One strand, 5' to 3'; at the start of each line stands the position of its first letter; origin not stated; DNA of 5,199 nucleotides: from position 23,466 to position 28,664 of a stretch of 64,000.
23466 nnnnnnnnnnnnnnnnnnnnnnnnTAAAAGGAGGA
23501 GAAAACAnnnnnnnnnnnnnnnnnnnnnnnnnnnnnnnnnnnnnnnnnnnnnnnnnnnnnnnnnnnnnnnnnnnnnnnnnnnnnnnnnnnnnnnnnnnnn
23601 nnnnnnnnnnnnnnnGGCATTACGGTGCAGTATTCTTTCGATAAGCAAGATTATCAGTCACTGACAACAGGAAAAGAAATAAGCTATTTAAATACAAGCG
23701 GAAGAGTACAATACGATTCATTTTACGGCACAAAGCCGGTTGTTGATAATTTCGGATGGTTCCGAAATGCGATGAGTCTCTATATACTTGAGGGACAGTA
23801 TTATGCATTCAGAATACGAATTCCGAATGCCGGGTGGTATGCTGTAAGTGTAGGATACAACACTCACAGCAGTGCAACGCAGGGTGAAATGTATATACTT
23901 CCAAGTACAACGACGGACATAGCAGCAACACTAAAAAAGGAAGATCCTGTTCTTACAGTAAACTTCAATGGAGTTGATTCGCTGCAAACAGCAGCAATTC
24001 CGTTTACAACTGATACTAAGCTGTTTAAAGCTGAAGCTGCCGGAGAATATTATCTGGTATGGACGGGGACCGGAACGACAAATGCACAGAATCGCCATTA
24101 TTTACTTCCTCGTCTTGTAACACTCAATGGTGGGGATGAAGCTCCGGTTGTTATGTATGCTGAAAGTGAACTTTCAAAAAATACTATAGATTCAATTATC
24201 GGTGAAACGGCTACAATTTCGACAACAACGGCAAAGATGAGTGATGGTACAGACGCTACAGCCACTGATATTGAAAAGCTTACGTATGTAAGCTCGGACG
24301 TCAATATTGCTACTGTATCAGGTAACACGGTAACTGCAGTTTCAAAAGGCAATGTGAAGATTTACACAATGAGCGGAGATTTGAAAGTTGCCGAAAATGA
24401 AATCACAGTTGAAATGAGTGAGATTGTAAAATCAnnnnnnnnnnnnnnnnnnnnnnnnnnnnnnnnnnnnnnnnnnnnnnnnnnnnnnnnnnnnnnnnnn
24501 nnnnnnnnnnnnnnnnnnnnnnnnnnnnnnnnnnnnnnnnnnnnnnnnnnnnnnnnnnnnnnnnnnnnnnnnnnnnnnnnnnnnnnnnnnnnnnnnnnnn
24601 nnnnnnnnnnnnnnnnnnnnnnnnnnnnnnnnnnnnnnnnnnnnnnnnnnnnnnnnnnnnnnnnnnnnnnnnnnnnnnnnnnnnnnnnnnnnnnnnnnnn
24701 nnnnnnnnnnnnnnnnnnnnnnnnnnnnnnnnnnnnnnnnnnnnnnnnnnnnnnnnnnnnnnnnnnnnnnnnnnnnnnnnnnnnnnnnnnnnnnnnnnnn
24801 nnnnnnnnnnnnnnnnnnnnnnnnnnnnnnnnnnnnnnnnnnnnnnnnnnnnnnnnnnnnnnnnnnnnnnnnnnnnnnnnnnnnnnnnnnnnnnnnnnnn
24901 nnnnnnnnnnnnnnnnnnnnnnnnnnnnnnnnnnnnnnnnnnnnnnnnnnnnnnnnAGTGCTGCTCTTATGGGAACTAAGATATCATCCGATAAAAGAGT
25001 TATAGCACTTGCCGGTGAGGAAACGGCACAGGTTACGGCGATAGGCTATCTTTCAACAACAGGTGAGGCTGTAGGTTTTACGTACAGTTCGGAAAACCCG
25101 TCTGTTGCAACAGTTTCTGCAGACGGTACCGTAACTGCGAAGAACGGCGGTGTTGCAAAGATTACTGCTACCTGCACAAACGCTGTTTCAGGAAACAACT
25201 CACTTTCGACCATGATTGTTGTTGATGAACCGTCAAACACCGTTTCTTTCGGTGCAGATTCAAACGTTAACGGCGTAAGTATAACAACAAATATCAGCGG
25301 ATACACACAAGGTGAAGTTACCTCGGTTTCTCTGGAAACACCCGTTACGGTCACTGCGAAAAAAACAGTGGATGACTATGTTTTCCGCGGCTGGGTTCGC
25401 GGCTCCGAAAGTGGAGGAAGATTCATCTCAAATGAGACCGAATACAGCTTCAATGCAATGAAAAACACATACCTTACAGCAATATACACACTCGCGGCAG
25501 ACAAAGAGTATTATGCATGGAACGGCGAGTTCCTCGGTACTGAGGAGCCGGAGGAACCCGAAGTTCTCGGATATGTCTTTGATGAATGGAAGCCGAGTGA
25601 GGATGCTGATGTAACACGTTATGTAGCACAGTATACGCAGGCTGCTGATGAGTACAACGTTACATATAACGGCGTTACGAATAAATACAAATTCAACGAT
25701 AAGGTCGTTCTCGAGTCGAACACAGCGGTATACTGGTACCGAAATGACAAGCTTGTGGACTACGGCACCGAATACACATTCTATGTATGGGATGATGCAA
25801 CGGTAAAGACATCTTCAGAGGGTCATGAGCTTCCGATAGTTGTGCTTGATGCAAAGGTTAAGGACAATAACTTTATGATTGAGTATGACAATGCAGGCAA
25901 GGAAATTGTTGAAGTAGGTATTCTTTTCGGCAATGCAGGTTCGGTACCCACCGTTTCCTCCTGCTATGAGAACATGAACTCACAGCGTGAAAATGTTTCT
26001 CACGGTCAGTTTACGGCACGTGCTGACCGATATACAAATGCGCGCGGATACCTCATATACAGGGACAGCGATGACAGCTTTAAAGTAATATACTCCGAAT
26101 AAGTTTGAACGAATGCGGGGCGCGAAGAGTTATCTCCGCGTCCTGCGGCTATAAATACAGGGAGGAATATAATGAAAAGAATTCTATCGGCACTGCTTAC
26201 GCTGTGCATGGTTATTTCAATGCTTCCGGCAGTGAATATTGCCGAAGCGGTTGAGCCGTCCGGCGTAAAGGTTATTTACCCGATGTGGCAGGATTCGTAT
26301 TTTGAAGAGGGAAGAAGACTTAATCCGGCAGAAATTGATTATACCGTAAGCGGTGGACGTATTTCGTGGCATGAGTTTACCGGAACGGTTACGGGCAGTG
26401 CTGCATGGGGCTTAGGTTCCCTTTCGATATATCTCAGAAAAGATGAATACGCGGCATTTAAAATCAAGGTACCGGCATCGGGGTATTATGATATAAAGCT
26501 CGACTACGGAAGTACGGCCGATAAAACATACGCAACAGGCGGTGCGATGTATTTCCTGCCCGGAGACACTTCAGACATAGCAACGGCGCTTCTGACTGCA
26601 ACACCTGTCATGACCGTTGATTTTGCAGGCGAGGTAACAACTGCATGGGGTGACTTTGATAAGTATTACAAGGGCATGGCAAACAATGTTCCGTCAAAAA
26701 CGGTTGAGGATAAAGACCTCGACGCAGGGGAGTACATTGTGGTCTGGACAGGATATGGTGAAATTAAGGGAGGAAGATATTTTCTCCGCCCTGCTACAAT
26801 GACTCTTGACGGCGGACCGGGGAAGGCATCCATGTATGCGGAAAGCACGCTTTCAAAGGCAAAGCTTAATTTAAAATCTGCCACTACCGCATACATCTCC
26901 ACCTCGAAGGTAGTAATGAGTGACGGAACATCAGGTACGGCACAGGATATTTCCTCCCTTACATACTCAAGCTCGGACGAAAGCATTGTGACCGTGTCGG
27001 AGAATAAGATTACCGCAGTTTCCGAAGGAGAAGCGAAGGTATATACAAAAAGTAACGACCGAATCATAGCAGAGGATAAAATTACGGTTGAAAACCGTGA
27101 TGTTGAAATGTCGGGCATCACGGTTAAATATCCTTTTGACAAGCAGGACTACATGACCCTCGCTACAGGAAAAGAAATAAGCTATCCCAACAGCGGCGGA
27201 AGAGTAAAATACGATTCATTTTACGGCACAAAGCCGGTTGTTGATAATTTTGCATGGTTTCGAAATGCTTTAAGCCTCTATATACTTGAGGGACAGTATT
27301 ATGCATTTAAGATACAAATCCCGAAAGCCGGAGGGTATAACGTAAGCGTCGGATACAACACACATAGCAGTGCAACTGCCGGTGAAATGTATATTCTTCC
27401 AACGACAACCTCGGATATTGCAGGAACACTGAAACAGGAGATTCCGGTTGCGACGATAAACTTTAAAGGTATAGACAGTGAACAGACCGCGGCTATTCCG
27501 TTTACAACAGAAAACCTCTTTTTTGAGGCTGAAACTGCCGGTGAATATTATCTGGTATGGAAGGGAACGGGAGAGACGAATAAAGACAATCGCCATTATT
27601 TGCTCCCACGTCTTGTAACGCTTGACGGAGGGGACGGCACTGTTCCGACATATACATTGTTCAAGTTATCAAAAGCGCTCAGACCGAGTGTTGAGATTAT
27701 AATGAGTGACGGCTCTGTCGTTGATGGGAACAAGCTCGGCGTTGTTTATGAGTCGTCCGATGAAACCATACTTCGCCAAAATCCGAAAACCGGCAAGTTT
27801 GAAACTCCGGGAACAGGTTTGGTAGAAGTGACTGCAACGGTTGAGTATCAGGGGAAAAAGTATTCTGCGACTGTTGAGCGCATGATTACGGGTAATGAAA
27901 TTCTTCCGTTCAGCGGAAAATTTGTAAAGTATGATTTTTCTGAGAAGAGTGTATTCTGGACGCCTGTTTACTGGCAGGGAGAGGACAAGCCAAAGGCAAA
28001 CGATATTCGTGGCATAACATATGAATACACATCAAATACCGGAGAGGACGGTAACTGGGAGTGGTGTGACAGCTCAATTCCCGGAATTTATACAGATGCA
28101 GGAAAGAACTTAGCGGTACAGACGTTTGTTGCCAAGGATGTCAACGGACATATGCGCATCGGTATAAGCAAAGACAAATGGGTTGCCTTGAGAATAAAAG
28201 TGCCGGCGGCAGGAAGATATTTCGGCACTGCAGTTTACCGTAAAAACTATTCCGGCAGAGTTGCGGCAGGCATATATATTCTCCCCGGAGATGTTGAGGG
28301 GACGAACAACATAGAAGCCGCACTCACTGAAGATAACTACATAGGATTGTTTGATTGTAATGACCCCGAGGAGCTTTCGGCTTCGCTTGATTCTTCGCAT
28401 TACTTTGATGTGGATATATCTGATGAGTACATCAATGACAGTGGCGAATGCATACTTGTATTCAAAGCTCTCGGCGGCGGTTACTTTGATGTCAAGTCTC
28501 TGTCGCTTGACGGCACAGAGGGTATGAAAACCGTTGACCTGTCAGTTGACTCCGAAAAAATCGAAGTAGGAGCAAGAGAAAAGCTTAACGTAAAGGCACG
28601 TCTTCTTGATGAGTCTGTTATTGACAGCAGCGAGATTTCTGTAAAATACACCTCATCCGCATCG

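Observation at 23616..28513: Five copies of an unassigned ~174-aa CBM-like module shared by two adjacent exported proteins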

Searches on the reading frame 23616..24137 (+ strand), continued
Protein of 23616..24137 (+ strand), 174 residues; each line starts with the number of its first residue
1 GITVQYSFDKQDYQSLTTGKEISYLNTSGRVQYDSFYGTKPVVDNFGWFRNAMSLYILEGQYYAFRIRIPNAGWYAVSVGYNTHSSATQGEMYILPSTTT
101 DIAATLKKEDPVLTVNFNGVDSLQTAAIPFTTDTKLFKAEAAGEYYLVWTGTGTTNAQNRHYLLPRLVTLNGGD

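Call 40: search_protein_families(library=pfam, alignment_id=A4, max_evalue=0.001)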
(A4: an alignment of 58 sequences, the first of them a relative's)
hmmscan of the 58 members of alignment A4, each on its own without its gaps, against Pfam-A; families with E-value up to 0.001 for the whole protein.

A. member 1, P0001 (864 aa): 1 family
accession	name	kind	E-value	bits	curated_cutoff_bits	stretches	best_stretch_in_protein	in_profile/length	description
PF02368.24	Big_2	-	2.6e-12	47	22.8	2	492-557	5-69/79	Bacterial Ig-like domain (group 2)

B. families by the number of members that match (of 58 scanned): 9 families
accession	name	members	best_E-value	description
PF02368.24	Big_2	26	6.7e-18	Bacterial Ig-like domain (group 2)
PF18998.6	Flg_new_2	9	1.1e-11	Divergent InlB B-repeat domain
PF09479.16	Flg_new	7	7.7e-17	Listeria-Bacteroides repeat domain (List_Bact_rpt)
PF22359.2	Big-like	7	8.1e-11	Bacterial Ig-like domain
PF21461.3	HL_N-beta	3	5.6e-05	Hyaluronate lyase, N-terminal beta-sheet domain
PF25275.1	Golvesin_C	2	5.9e-05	Golvesin C-terminal domain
PF07523.18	Big_3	1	3.1e-06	Bacterial Ig-like domain (group 3)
PF23265.1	Ig-like_KY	1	0.00019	KY-like, immunoglobulin-like domain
PF08813.17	Phage_tail_3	1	0.00041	Phage tail tube protein, TTP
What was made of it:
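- On Golvesin_C / CBM6-CBM35-CBM36_like_2 (PF25275): Best E 5.9e-5 among A-like proteins (call 40).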

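Call 43: find_encoding_contigs(protein=P0001, flank=10000, max_places=4)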
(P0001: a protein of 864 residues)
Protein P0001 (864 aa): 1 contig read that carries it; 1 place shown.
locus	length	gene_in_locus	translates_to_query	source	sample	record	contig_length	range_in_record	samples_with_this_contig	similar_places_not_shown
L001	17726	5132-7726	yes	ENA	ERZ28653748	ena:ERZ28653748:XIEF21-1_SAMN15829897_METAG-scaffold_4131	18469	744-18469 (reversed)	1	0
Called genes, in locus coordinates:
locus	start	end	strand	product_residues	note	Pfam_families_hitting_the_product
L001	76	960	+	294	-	PF01757:Acyl_transf_3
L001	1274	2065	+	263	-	PF02311:AraC_binding, PF07883:Cupin_2, PF00165:HTH_AraC (weak), PF12833:HTH_18, PF00165:HTH_AraC (weak)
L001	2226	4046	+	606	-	PF07944:Beta-AFase-like_GH127_cat, PF20736:Glyco_hydro127M (weak), PF20737:Glyco_hydro127C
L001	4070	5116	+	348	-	PF01408:GFO_IDH_MocA, PF22725:GFO_IDH_MocA_C3, PF02894:GFO_IDH_MocA_C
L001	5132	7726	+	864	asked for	PF02368:Big_2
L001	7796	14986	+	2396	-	PF02368:Big_2 (faint), PF22359:Big-like (faint), PF05345:He_PIG, PF00395:SLH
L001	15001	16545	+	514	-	PF01547:SBP_bac_1, PF13416:SBP_bac_8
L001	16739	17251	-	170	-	-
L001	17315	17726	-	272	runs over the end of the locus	PF02311:AraC_binding, PF00165:HTH_AraC (weak), PF12833:HTH_18, PF00165:HTH_AraC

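Call 50: search_protein_families(library=pfam, proteins=[P0005, P0009, P0015, P0022, P0028, P0036], max_evalue=0.001)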
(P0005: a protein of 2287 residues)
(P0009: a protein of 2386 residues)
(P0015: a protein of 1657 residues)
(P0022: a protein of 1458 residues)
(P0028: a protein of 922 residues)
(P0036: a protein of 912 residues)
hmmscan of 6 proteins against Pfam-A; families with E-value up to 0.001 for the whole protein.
P0005 (2287 aa): 1 family
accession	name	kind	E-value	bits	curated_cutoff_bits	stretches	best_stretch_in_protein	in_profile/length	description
PF13964.12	Kelch_6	-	6.3e-06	26.5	25.3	0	370-394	7-32/50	Kelch motif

P0009 (2386 aa): 0 families

P0015 (1657 aa): 2 families
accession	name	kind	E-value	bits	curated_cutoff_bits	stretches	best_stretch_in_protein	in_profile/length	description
PF07494.17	Reg_prop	-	4.9e-05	23.5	20.4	0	743-759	8-23/24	Two component regulator propeller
PF08450.18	SGL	-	0.00037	20.6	26.3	0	674-785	117-227/246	SMP-30/Gluconolactonase/LRE-like region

P0022 (1458 aa): 1 family
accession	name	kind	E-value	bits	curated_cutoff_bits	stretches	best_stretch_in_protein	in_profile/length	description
PF08450.18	SGL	-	5.5e-06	26.6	26.3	0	267-374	10-115/246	SMP-30/Gluconolactonase/LRE-like region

P0028 (922 aa): 0 families

P0036 (912 aa): 0 families
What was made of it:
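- A second set of family proteins (P0005, P0009, P0028, P0036) shows no recognisable carbohydrate-active domain (call 50). Some family proteins lack any carbohydrate-active domain (call 50).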

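Call 57: find_encoding_contigs(protein=P0002, flank=10000, max_places=2)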
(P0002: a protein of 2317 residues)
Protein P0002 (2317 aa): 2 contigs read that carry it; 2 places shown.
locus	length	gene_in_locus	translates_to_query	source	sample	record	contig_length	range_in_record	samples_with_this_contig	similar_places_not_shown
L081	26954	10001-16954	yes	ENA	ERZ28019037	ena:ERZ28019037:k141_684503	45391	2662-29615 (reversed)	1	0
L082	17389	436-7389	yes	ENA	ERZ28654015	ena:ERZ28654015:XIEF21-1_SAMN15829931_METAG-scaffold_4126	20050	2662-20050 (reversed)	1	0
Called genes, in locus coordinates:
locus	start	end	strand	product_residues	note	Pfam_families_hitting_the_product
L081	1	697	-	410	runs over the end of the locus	PF00395:SLH (faint)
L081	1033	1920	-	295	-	PF00795:CN_hydrolase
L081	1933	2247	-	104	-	-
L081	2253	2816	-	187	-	PF01863:YgjP-like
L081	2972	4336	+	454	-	PF04734:Ceramidase_alk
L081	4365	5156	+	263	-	PF02311:AraC_binding, PF07883:Cupin_2, PF00165:HTH_AraC (weak), PF12833:HTH_18, PF00165:HTH_AraC (weak)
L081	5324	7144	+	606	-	PF07944:Beta-AFase-like_GH127_cat, PF20736:Glyco_hydro127M (faint), PF20737:Glyco_hydro127C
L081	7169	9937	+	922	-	PF18998:Flg_new_2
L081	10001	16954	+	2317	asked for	PF02368:Big_2, PF07940:Hepar_II_III_C (weak), PF05345:He_PIG, PF17963:Big_9 (weak), PF00395:SLH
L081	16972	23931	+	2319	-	PF02368:Big_2 (weak), PF26918:Ig_Eae (faint), PF02368:Big_2, PF07940:Hepar_II_III_C, PF05345:He_PIG, PF00395:SLH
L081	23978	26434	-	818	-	PF00580:UvrD-helicase, PF01443:Viral_helicase1 (faint), PF13245:AAA_19, PF13361:UvrD_C, PF13538:UvrD_C_2, PF21196:PcrA_UvrD_tudor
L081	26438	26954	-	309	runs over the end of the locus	PF00480:ROK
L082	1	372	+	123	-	?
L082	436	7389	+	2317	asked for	PF02368:Big_2, PF07940:Hepar_II_III_C (weak), PF05345:He_PIG, PF17963:Big_9 (weak), PF00395:SLH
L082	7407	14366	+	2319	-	PF02368:Big_2 (weak), PF26918:Ig_Eae (faint), PF02368:Big_2, PF07940:Hepar_II_III_C, PF05345:He_PIG, PF00395:SLH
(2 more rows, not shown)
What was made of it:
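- The AraC-GH127-A-B cassette is conserved in L001 and L081 (calls 43, 57).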

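Call 58: find_encoding_contigs(protein=P0007, flank=10000, max_places=2)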
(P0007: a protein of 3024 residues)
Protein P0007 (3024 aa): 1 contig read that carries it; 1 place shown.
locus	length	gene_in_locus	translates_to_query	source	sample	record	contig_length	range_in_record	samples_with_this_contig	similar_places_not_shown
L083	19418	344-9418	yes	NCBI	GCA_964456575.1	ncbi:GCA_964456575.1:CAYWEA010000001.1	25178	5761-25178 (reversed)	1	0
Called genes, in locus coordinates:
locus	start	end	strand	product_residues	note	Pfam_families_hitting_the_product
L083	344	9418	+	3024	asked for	PF22359:Big-like (faint), PF26182:Ig_NUP210_5th (faint), PF02368:Big_2 (weak), PF26918:Ig_Eae (weak), PF02368:Big_2, PF26918:Ig_Eae, PF12733:Cadherin-like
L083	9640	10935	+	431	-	-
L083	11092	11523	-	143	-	PF01220:DHquinase_II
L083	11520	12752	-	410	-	PF08501:Shikimate_dh_N, PF01202:SKI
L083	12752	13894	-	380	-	PF01817:CM_2, PF00800:PDT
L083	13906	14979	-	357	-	PF01264:Chorismate_synt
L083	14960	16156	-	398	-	PF00275:EPSP_synthase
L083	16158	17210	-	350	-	PF00465:Fe-ADH, PF13685:Fe-ADH_2, PF01761:DHQ_synthase, PF24621:DHQS_C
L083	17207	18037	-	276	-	PF03446:NAD_binding_2, PF03807:F420_oxidored (weak), PF02153:PDH_N, PF20463:PDH_C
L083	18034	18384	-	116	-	PF00793:DAHP_synth_1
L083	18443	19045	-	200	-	-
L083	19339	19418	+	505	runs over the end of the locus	-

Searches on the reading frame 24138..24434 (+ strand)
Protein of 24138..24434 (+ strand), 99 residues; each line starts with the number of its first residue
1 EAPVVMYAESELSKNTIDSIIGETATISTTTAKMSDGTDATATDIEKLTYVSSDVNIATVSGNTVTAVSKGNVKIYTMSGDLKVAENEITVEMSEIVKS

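Call 49: search_protein_families(library=pfam, proteins=[window:24138-24434:+], max_evalue=0.1)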
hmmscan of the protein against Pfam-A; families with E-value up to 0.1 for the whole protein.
window:24138-24434:+ (99 aa): 1 family
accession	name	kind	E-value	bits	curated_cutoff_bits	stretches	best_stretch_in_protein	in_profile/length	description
PF02368.24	Big_2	-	9.7e-06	25.9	22.8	1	30-81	18-70/79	Bacterial Ig-like domain (group 2)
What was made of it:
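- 24138..24434 (+): Ig spacer A-s1 (Big_2). Big_2 at 25.9 bits against a gathering score of 22.8 (call 49).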

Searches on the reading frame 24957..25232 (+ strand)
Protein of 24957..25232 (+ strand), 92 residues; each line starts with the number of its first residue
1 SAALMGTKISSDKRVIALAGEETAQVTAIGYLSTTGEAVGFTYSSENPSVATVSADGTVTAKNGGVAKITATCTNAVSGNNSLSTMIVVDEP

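Call 49: search_protein_families(library=pfam, proteins=[window:24957-25232:+], max_evalue=0.1)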
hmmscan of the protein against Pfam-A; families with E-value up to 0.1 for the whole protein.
window:24957-25232:+ (92 aa): 4 families
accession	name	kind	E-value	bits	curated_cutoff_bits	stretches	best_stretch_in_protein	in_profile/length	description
PF02368.24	Big_2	-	4.1e-11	43.1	22.8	1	9-75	5-70/79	Bacterial Ig-like domain (group 2)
PF22359.2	Big-like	-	0.004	17.8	27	1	42-72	4-34/48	Bacterial Ig-like domain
PF16394.10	DUF5003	-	0.0062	16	25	1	10-76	87-156/341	Domain of unknown function (DUF5003)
PF20578.4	aBig_2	-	0.025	14.8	27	1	14-82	6-76/89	Atrophied bacterial Ig domain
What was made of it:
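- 24957..25232 (+): Ig spacer A-s2 (Big_2). Big_2 at 43.1 bits (call 49).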

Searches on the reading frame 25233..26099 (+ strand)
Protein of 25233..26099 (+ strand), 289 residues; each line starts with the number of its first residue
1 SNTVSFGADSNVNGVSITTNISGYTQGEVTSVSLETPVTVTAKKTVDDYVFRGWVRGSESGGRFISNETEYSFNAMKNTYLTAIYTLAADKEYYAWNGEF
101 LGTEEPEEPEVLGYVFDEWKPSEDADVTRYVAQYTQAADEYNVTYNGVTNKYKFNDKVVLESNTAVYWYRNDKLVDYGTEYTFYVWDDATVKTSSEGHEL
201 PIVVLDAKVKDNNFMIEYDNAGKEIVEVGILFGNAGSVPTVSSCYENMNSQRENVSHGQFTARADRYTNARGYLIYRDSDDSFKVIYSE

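Call 49: search_protein_families(library=pfam, proteins=[window:25233-26099:+], max_evalue=0.1)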
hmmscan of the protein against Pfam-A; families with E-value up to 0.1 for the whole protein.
window:25233-26099:+ (289 aa): 1 family
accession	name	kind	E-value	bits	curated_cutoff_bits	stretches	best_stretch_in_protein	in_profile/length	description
PF09479.16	Flg_new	-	0.023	15.2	27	0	29-69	13-53/65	Listeria-Bacteroides repeat domain (List_Bact_rpt)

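Call 64: search_solved_structures(query=window:25233-26099:+, max_evalue=1)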
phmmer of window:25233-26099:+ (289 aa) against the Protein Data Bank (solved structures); distinct sequences matched with E-value up to 1: 0.

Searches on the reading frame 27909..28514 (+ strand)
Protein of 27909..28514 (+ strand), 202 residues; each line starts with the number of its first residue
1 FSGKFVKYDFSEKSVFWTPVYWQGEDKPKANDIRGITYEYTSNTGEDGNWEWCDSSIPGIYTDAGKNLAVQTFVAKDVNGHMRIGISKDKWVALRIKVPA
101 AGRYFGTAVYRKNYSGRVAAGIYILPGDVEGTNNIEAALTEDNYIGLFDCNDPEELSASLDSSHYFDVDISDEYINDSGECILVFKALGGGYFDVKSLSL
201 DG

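Call 5: search_protein_families(library=pfam, proteins=[window:27909-28514:+], max_evalue=1)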
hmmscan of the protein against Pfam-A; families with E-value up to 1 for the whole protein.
window:27909-28514:+ (202 aa): 1 family
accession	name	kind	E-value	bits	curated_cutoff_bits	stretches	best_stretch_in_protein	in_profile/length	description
PF20273.3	E2-E1mid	-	0.11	13.1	27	0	45-69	22-46/118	Domain observed between E2 and E1 domains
